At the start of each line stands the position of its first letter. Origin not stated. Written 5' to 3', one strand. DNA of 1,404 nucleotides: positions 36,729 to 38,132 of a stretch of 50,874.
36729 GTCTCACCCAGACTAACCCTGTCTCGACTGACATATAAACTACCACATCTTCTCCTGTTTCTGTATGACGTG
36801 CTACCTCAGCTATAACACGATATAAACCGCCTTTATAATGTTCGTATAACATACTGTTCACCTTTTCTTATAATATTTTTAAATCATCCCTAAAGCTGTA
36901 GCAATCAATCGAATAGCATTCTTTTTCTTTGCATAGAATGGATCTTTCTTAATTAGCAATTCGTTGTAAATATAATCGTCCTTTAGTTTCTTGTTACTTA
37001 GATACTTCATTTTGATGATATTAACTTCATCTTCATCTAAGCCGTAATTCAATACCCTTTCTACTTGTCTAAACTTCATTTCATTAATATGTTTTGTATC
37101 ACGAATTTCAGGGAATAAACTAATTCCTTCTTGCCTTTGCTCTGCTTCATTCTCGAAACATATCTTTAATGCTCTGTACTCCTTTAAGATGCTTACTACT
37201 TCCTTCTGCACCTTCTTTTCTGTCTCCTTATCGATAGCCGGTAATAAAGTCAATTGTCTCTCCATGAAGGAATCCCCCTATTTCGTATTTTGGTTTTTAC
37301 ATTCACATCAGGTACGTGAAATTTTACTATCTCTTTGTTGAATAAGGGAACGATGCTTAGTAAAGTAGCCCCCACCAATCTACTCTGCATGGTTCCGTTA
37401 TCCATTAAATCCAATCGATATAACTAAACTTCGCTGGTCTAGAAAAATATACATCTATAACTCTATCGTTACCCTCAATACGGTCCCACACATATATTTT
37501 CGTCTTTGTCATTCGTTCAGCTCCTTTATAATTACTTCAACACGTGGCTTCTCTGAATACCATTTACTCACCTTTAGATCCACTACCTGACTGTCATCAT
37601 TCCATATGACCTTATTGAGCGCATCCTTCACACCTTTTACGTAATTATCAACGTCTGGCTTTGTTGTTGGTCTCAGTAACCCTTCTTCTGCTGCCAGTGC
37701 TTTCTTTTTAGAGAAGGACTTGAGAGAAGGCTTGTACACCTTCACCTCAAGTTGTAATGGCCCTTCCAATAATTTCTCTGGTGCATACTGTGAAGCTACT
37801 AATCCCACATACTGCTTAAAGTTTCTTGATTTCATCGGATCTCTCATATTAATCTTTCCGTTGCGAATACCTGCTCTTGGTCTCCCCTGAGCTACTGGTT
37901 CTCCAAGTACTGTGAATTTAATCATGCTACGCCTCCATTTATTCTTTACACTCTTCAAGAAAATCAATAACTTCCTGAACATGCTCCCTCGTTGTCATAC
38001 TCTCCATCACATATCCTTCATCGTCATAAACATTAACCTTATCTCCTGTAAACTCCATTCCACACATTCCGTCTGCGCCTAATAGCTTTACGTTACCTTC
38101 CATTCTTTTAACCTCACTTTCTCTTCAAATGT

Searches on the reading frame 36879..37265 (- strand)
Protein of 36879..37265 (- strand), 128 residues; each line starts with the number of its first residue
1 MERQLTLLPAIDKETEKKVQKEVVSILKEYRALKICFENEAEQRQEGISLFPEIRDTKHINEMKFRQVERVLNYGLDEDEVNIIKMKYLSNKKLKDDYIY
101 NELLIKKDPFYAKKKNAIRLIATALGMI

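Call 40: search_protein_families(library=pfam, proteins=[window:36879-37265:-], max_evalue=0.01)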
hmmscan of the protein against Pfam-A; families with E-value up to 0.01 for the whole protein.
window:36879-37265:- (128 aa): 0 families

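Call 63: search_protein_families(library=ncbifam, proteins=[window:36879-37265:-], max_evalue=0.001)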
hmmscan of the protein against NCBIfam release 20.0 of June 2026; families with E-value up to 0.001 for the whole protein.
window:36879-37265:- (128 aa): 1 family
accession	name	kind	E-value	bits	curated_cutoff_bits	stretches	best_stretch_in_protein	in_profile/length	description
TIGR01637.1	phage_arpU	subfamily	6.9e-12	45.7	43.1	1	16-127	7-132/136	ArpU family phage packaging/lysis transcriptional regulator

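Call 64: search_protein_families(library=phrogs, proteins=[window:36879-37265:-], max_evalue=0.001)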
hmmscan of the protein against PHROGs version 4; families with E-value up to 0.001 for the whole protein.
window:36879-37265:- (128 aa): 1 family
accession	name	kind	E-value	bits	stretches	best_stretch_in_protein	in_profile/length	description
phrog_248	-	transcription regulation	2.6e-24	87.2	1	1-127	6-139/161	transcriptional activator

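Call 76: search_dna_similar(query=window:36879-37265:-, collection=phages, mode=protein, rows=spread, max_rows=40, max_evalue=0.001)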
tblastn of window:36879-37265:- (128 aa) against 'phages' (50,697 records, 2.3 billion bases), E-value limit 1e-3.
Records with a match: 16; places in all: 16; records where one place covers at least 80% of the query: 9.
Best place of each record, by identity: 80-90% 2; <60% 14.
By first word of the organism name: Bacillus 16.
By host as written in the record: Bacillus thuringiensis 4; - 3; Bacillus subtilis BGSC 1L32 2; Bacillus cereus 2; Bacillus tequilensis 1; Bacillus subtilis BEST7003 1; Bacillus cereus NC7401/2455 1; Bacillus cereus IS075 1; and 1 more.
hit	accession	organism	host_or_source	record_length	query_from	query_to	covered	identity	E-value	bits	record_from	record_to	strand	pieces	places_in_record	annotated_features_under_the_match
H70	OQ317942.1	Bacillus phage 0105phi7-2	Bacillus thuringiensis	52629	4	128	98%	81.6%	1e-55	191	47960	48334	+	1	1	putative ArpU-like transcripition activiator of late transcription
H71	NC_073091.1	Bacillus phage 0105phi7-2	Bacillus thuringiensis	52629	4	128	98%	81.6%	1e-55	191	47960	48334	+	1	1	putative ArpU-like transcripition activiator of late transcription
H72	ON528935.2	Bacillus phage vB_BteM-A9Y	Bacillus tequilensis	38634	27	128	80%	52.0%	1e-22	97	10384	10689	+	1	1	ArpU family protein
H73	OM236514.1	Bacillus phage rho14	Bacillus subtilis BEST7003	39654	27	128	80%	52.0%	1e-22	97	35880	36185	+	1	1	hypothetical protein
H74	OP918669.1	Bacillus phage yong1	Bacillus subtilis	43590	27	128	80%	52.0%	1e-22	97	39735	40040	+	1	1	ArpU family transcriptional regulator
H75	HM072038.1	Bacillus phage phi105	Bacillus subtilis BGSC 1L32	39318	27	128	80%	52.0%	3e-22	96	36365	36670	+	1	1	hypothetical protein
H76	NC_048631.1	Bacillus phage phi105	Bacillus subtilis BGSC 1L32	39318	27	128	80%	52.0%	3e-22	96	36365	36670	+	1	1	transcriptional activator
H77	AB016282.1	Bacillus phage phi105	-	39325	27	128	80%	52.0%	3e-22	96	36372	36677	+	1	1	unnamed protein product; ORF16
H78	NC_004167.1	Bacillus phage phi105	-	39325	27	128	80%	52.0%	3e-22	96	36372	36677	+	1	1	transcriptional activator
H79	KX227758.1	Bacillus phage PfNC7401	Bacillus cereus NC7401/2455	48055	4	128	98%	41.6%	9e-21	92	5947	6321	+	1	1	ArpU family transcriptional regulator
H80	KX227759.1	Bacillus phage PfIS075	Bacillus cereus IS075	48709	4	128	98%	41.6%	9e-21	92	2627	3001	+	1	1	ArpU family transcriptional regulator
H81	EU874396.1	Bacillus phage IEBH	Bacillus thuringiensis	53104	4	128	98%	38.9%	3e-13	71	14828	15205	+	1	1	hypothetical protein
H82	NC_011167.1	Bacillus phage IEBH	Bacillus thuringiensis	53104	4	128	98%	38.9%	3e-13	71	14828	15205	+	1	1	ArpU family transcriptional regulator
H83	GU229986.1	Bacillus phage 250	Bacillus cereus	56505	4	128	98%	38.9%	3e-13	71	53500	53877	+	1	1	hypothetical protein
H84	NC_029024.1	Bacillus phage 250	Bacillus cereus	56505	4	128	98%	38.9%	3e-13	71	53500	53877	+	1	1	hypothetical protein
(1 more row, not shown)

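Call 78: get_annotated_region(hit=H72, flank=3500)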
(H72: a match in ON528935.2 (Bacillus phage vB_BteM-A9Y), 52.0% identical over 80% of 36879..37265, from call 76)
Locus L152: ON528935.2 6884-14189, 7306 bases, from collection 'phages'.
description: Bacillus phage vB_BteM-A9Y, complete genome.
organism: Bacillus phage vB_BteM-A9Y (NCBI taxid 2945959)
taxonomy: Viruses; Duplodnaviria; Heunggongvirae; Uroviricota; Caudoviricetes; Spizizenvirus
host: Bacillus tequilensis; source: surface sediment sample; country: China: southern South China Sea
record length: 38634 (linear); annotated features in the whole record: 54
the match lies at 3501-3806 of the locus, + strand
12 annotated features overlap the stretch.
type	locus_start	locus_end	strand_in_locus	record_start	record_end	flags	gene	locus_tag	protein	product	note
CDS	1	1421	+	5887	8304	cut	-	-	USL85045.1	DNA primase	-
CDS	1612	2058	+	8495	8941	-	-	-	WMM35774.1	hypothetical protein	-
CDS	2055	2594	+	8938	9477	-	-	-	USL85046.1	hypothetical protein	-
CDS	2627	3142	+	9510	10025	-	-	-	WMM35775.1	hypothetical protein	-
CDS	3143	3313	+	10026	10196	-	-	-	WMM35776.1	hypothetical protein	-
CDS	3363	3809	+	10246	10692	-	-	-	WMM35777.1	ArpU family protein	-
CDS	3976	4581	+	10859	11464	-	-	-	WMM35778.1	hypothetical protein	-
CDS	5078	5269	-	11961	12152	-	-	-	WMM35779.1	hypothetical protein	-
CDS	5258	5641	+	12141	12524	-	-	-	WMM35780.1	hypothetical protein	-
CDS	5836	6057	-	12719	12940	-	-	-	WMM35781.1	hypothetical protein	-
CDS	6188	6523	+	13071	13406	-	-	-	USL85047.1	HNH endonuclease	-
CDS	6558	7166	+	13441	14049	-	-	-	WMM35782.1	hypothetical protein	-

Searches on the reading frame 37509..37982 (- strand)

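Call 40: search_protein_families(library=pfam, proteins=[window:37509-37982:-], max_evalue=0.01)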
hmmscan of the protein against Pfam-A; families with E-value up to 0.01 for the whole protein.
window:37509-37982:- (157 aa): 1 family
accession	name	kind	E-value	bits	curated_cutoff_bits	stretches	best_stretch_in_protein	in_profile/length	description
PF05866.16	RusA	-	8.6e-37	126.9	22.8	1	27-152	2-123/124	Endodeoxyribonuclease RusA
